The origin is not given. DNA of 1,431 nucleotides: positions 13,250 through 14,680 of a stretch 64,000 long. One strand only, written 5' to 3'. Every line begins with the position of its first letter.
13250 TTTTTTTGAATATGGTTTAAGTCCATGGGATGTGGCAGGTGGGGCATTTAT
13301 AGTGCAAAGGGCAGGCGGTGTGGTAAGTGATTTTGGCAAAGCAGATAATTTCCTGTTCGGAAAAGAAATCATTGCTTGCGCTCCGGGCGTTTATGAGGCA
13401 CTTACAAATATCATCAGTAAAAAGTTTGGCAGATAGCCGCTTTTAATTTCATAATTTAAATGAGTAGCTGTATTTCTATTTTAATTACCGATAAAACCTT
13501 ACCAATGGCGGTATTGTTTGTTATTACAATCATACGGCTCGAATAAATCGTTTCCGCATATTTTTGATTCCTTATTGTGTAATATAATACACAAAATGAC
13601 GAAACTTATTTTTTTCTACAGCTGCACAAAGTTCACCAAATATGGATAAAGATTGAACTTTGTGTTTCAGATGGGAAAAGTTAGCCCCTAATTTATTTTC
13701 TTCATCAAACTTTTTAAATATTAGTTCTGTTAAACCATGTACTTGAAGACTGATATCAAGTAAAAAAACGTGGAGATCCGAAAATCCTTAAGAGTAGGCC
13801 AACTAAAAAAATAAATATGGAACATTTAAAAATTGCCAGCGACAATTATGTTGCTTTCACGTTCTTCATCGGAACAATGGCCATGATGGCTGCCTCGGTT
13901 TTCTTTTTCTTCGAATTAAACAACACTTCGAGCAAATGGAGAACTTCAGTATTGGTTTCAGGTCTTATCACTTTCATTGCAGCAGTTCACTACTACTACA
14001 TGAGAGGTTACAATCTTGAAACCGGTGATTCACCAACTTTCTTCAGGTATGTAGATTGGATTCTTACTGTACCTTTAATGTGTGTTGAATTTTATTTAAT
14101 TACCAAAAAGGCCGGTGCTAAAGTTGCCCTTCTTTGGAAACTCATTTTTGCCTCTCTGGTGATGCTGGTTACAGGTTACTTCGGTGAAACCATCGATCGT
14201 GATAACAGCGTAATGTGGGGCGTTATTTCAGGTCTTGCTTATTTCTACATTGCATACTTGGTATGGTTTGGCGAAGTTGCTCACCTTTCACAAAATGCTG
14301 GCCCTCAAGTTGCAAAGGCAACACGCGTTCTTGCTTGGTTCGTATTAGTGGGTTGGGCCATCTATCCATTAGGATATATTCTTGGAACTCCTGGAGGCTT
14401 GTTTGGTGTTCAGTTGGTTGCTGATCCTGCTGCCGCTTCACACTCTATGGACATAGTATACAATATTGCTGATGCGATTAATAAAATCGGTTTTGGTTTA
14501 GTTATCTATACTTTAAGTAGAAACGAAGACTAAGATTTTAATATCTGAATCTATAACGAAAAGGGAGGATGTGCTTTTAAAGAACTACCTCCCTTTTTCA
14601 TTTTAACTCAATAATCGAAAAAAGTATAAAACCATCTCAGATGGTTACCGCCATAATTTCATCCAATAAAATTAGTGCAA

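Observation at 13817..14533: Proteorhodopsin-type proton pump (DTE motif, Met at tuning position, Lys Schiff base) in a gliding/T9SS Bacteroidetes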

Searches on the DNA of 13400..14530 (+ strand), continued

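Call 66: search_with_rna_model(model_id=R1, sources=[L087, L088, L089, L090, L091, L092, L093, L094, L095, L096, L097, L098, L099, L100, L101, L102, L103, L104, L105, L106, L107, L108, L109, L110, L111, L112, L113, L114, L115, L116, L117, L118, L119, L120, L121, L122, L123, L124, L125, L126, L127, L128, L129, L130, L131, L132, L133, L134, L135, L136, L137, L138, L139, L140, L141, L142, L143, L144, L145, L146, L147, L148, L149, L150, L151, L152, L153, L154, L155, L156, L157, L158, L159, L160, L161, L162, L163, L164, L165, L166, L167, L168, L169, L170, L171, L172, L173, L174, L175, L176, L177, L178, L179, L180, L181, L182, L183, L184, L185, L186], max_evalue=0.01)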
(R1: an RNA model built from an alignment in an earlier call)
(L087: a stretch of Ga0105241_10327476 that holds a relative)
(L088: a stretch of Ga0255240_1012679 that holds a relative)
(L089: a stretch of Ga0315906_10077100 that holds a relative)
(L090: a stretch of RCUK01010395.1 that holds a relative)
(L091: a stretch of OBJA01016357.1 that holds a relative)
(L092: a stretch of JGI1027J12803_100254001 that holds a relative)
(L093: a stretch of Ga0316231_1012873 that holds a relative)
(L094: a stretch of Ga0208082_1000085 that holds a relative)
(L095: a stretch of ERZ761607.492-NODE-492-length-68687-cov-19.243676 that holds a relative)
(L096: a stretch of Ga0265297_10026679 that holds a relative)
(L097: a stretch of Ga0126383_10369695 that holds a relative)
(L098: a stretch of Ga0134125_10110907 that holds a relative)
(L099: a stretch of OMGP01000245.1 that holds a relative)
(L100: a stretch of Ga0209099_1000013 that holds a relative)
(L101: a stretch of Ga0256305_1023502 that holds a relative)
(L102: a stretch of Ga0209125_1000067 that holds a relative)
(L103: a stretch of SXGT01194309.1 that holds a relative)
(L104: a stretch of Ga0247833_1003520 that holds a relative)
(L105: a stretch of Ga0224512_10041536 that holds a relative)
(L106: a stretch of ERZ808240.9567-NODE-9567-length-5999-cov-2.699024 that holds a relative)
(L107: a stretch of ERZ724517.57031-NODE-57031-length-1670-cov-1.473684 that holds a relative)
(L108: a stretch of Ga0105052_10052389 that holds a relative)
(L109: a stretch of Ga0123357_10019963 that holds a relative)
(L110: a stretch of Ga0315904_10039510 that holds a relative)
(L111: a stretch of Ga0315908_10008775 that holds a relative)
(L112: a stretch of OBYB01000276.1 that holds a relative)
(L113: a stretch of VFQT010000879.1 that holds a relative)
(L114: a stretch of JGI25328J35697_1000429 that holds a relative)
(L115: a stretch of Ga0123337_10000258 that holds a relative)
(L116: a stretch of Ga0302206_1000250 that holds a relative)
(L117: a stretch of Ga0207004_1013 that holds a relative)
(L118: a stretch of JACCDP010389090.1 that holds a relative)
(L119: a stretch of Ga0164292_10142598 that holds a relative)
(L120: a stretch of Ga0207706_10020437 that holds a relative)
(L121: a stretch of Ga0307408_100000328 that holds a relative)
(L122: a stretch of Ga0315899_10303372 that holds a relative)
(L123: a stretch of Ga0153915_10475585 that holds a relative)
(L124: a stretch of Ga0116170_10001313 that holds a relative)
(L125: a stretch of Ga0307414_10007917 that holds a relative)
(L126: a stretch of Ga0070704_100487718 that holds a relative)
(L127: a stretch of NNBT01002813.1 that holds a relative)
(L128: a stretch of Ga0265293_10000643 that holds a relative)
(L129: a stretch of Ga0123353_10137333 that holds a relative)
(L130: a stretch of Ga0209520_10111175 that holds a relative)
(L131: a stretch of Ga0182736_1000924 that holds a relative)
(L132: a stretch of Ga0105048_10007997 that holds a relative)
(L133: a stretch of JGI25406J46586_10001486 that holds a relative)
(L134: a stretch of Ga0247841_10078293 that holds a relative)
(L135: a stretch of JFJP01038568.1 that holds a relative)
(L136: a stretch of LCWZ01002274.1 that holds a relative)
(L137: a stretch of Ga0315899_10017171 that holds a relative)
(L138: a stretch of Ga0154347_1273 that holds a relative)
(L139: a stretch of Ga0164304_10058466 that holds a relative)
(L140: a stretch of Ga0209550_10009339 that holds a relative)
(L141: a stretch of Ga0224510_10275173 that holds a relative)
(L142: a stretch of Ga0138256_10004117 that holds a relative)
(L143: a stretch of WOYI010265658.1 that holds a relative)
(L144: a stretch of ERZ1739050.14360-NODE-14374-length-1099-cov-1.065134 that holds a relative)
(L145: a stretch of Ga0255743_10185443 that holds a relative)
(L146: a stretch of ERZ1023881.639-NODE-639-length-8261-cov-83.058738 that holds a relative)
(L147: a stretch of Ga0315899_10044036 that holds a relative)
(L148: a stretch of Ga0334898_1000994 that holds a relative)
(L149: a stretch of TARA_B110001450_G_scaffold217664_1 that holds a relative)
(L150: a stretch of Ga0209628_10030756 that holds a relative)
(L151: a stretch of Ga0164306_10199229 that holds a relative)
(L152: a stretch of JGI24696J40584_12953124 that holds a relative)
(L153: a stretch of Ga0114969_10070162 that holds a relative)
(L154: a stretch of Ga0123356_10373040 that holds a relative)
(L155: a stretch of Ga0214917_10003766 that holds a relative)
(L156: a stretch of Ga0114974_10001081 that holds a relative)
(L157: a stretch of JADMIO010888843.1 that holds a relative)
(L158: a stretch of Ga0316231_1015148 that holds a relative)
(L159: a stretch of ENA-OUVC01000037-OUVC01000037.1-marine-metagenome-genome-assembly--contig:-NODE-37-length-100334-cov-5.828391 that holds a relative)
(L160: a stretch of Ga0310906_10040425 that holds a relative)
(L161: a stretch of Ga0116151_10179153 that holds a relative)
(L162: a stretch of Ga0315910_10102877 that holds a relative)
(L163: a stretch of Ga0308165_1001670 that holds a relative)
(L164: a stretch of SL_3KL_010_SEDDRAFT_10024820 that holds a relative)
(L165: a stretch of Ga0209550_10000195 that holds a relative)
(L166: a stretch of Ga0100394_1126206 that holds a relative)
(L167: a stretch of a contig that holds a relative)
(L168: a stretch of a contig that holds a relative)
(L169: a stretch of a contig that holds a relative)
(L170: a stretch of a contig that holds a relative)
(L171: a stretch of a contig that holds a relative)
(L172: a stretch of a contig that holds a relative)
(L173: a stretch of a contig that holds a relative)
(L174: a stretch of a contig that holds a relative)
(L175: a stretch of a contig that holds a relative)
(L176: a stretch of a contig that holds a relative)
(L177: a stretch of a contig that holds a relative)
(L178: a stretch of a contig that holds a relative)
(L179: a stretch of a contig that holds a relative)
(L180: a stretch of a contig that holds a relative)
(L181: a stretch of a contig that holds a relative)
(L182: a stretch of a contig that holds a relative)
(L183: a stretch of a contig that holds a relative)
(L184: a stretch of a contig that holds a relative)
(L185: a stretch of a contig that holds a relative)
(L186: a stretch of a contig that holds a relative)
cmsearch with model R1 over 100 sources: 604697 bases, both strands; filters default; matches with E-value up to 0.01: 106.
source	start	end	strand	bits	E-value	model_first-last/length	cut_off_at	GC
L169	146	210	-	76.1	1.1e-12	1-64/64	no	0.37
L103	6108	6171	+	73.1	4.7e-12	1-64/64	no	0.28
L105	1173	1237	+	71.7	8.8e-12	1-64/64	no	0.45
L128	10277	10341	+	71.5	9.8e-12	1-64/64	no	0.43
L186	1876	1939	+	71.4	1e-11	1-64/64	no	0.41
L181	7459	7523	+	70.6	1.5e-11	1-64/64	no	0.4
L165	6441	6505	-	70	2e-11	1-64/64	no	0.38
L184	6086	6148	-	69.6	2.4e-11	1-64/64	no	0.43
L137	424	487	+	69.3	2.8e-11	1-64/64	no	0.45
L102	3575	3637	-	69.1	3e-11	1-64/64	no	0.44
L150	1067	1130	+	68.8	3.4e-11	1-64/64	no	0.47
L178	3428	3489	+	68.2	4.6e-11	1-64/64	no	0.4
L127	3604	3665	+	67.6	5.9e-11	1-64/64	no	0.42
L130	107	171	+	66.4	1.1e-10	1-64/64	no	0.42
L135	56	119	+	66.4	1.1e-10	1-64/64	no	0.45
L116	7358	7421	+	66.3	1.1e-10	1-64/64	no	0.41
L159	671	733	-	66.1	1.2e-10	1-64/64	no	0.4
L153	1187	1251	+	65.9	1.3e-10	1-64/64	no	0.42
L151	898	962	+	65.5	1.6e-10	1-64/64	no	0.48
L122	794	859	+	65.2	1.8e-10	1-64/64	no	0.41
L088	523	588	+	64.6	2.4e-10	1-64/64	no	0.41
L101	161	226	+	64.6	2.4e-10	1-64/64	no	0.41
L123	545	608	+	63.5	4e-10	1-64/64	no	0.42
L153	591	655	+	63.2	4.6e-10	1-64/64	no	0.42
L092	3244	3305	+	62.9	5.2e-10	1-64/64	no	0.44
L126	864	928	-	62.7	5.9e-10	1-64/64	no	0.45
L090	2318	2382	+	62.4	6.8e-10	1-64/64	no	0.45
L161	867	931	+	62.2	7.3e-10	1-64/64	no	0.46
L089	3278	3339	+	62.2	7.4e-10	1-64/64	no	0.39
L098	2514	2575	-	61.8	8.8e-10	1-64/64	no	0.39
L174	1222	1282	+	61.6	9.6e-10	1-64/64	no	0.49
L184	5062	5126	-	61.6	1e-09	1-64/64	no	0.43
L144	767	826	-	61.5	1e-09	1-64/64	no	0.38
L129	1771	1834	+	61.4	1.1e-09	1-64/64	no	0.5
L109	2352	2415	+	61.1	1.2e-09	1-64/64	no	0.5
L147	4091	4151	-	60.8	1.4e-09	1-64/64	no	0.43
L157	2800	2863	+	60.7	1.5e-09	1-64/64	no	0.45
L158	2879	2941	+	60.3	1.8e-09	1-64/64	no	0.44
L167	17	80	+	59.3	2.9e-09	1-64/64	no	0.47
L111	36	97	-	58.9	3.5e-09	1-64/64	no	0.4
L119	267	332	+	58.5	4.2e-09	1-64/64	no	0.42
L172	1493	1558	-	58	5.3e-09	1-64/64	no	0.39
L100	7586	7648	+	57.7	5.9e-09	1-64/64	no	0.38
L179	11601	11662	+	57.6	6.3e-09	1-64/64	no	0.48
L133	9837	9898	+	56.7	9.6e-09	1-64/64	no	0.45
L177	6344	6409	+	55.6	1.6e-08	1-64/64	no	0.44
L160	2017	2078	-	55.2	1.9e-08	1-64/64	no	0.39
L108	2469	2533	-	53.9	3.5e-08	1-64/64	no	0.37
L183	2173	2237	+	53.9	3.5e-08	1-64/64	no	0.37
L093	2753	2815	+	53.7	3.9e-08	1-64/64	no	0.44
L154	668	755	+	53.6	4e-08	1-64/64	no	0.45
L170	205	267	+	53.1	5e-08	1-64/64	no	0.4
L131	11771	11831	+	52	8.7e-08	1-64/64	no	0.48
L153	1871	1935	+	50.6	1.6e-07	1-64/64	no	0.4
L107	1495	1558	-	50.3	1.9e-07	1-64/64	no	0.44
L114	867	928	+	49.5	2.7e-07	1-64/64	no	0.52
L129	749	809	+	49.4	2.8e-07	1-64/64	no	0.51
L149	845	910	-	49.3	3.1e-07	1-64/64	no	0.38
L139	1119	1179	-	49.2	3.2e-07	1-64/64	no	0.43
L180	4955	5015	-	48.7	4e-07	1-64/64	no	0.38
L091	1858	1921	-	48.1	5.3e-07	1-64/64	no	0.47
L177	7146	7212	+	47.9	5.7e-07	1-64/64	no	0.37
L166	1226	1279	-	47.6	6.5e-07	1-64/64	no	0.46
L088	137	202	+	47.3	7.5e-07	1-64/64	no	0.35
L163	8798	8858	+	46.7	1e-06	1-64/64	no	0.48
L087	553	612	-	44.5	2.7e-06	1-64/64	no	0.48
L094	8037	8097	+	44.1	3.3e-06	1-64/64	no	0.31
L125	508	574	+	44.1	3.3e-06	1-64/64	no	0.24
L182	1285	1346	+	43.8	3.8e-06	1-64/64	no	0.53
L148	5646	5697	+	43.6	4.3e-06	1-64/64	no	0.46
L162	1275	1342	+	42.6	6.8e-06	1-64/64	no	0.41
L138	1899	1957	+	41.9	9.3e-06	1-64/64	no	0.31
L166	1052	1113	-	41.4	1.2e-05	1-64/64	no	0.5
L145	1118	1153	-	41.1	1.4e-05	29-64/64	5'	0.36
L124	13037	13090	-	40.6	1.7e-05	1-64/64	no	0.59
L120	657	717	+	39.8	2.5e-05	1-64/64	no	0.48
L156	1833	1884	-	39.4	3e-05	1-64/64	no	0.29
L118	2926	2981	+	39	3.7e-05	1-64/64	no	0.36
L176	6467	6522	-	39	3.7e-05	1-64/64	no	0.36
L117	999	1093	-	38.8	4e-05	1-64/64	no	0.43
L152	408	468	+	38.6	4.4e-05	1-64/64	no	0.48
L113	2584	2637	+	38.1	5.5e-05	1-64/64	no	0.37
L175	9283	9336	+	37.5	7.1e-05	1-64/64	no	0.5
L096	2733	2786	+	37.5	7.1e-05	1-64/64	no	0.41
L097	482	535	-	37.5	7.3e-05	1-64/64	no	0.46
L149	1293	1357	-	36.8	9.9e-05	1-64/64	no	0.42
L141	797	859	-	35.7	0.00017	1-64/64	no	0.52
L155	4329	4397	-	35.6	0.00018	1-64/64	no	0.33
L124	11089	11142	-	35.4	0.00019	1-64/64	no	0.54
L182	1597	1651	+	34.6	0.00028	1-64/64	no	0.44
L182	2484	2546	+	34.4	0.0003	1-64/64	no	0.41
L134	187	242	-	33.9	0.00039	1-64/64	no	0.48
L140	3879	3962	+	33.9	0.00039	1-64/64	no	0.32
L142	4381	4449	+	31.8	0.001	1-64/64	no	0.39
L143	2602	2657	+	31.3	0.0013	1-64/64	no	0.45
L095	1503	1566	+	31.3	0.0013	1-64/64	no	0.34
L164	1146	1205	-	30.5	0.0019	1-64/64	no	0.48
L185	1211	1265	-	30.5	0.0019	1-64/64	no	0.36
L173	7702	7754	-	30.5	0.0019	1-64/64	no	0.26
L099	5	67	+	30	0.0024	1-64/64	no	0.49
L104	5283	5334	-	29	0.0038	1-64/64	no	0.35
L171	6049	6101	-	28.7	0.0043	1-64/64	no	0.42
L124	13693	13751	-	28.5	0.0048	1-64/64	no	0.54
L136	162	221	+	28.4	0.005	1-64/64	no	0.5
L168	1891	1960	-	27.9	0.0064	1-64/64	no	0.33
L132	51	110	-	27.6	0.0071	1-64/64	no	0.42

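Call 77: search_rna_families(sources=[L069, L061, L009, L020, L007, L052, L031, L064, L048, L018, L008, L055, L039, L010], threshold=gathering)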
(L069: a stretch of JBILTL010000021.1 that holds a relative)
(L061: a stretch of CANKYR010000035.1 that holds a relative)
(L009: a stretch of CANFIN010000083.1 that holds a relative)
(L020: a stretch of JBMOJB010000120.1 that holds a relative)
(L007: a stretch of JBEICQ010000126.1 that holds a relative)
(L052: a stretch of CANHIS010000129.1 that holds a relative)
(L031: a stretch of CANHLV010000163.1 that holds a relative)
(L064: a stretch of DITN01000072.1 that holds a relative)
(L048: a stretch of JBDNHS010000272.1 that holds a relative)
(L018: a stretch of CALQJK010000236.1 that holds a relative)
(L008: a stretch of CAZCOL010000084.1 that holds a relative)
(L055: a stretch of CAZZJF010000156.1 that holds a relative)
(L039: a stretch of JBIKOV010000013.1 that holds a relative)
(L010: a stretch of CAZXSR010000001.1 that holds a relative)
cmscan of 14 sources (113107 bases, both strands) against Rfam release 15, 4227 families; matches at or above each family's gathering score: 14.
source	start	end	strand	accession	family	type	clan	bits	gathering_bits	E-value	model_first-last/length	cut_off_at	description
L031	2002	2067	+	RF03081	DUF805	Cis-reg;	CL00115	76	51.1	5.5e-12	1-68/68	no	DUF805 RNA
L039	3473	3538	+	RF03081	DUF805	Cis-reg;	CL00115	72.5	51.1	3.6e-11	1-68/68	no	DUF805 RNA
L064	5917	5986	+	RF03081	DUF805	Cis-reg;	CL00115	72.2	51.1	4.3e-11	1-68/68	no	DUF805 RNA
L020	1346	1414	+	RF03081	DUF805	Cis-reg;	CL00115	71.5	51.1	6.2e-11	1-68/68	no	DUF805 RNA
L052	5923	5989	+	RF03081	DUF805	Cis-reg;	CL00115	65.7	51.1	1.4e-09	1-68/68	no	DUF805 RNA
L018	2776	2841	+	RF03081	DUF805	Cis-reg;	CL00115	65.6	51.1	1.5e-09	1-68/68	no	DUF805 RNA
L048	1950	2016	+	RF03081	DUF805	Cis-reg;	CL00115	65.5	51.1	1.6e-09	1-68/68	no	DUF805 RNA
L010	5920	5985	+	RF03081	DUF805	Cis-reg;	CL00115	65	51.1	2.1e-09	1-68/68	no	DUF805 RNA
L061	1386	1453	+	RF03081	DUF805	Cis-reg;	CL00115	63.9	51.1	3.9e-09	1-68/68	no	DUF805 RNA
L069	2813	2880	+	RF03081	DUF805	Cis-reg;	CL00115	63.3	51.1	5.3e-09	1-68/68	no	DUF805 RNA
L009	1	86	-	RF04183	Bacteroidales_small_SRP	Gene;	CL00003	63.2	55.2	4.1e-10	1-87/107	3'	Bacteroidales small SRP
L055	243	308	+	RF03081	DUF805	Cis-reg;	CL00115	63.1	51.1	6e-09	1-68/68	no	DUF805 RNA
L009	2910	2977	+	RF03081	DUF805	Cis-reg;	CL00115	58.4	51.1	7.5e-08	1-68/68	no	DUF805 RNA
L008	1980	2045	+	RF03081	DUF805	Cis-reg;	CL00115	57.8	51.1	1e-07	1-68/68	no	DUF805 RNA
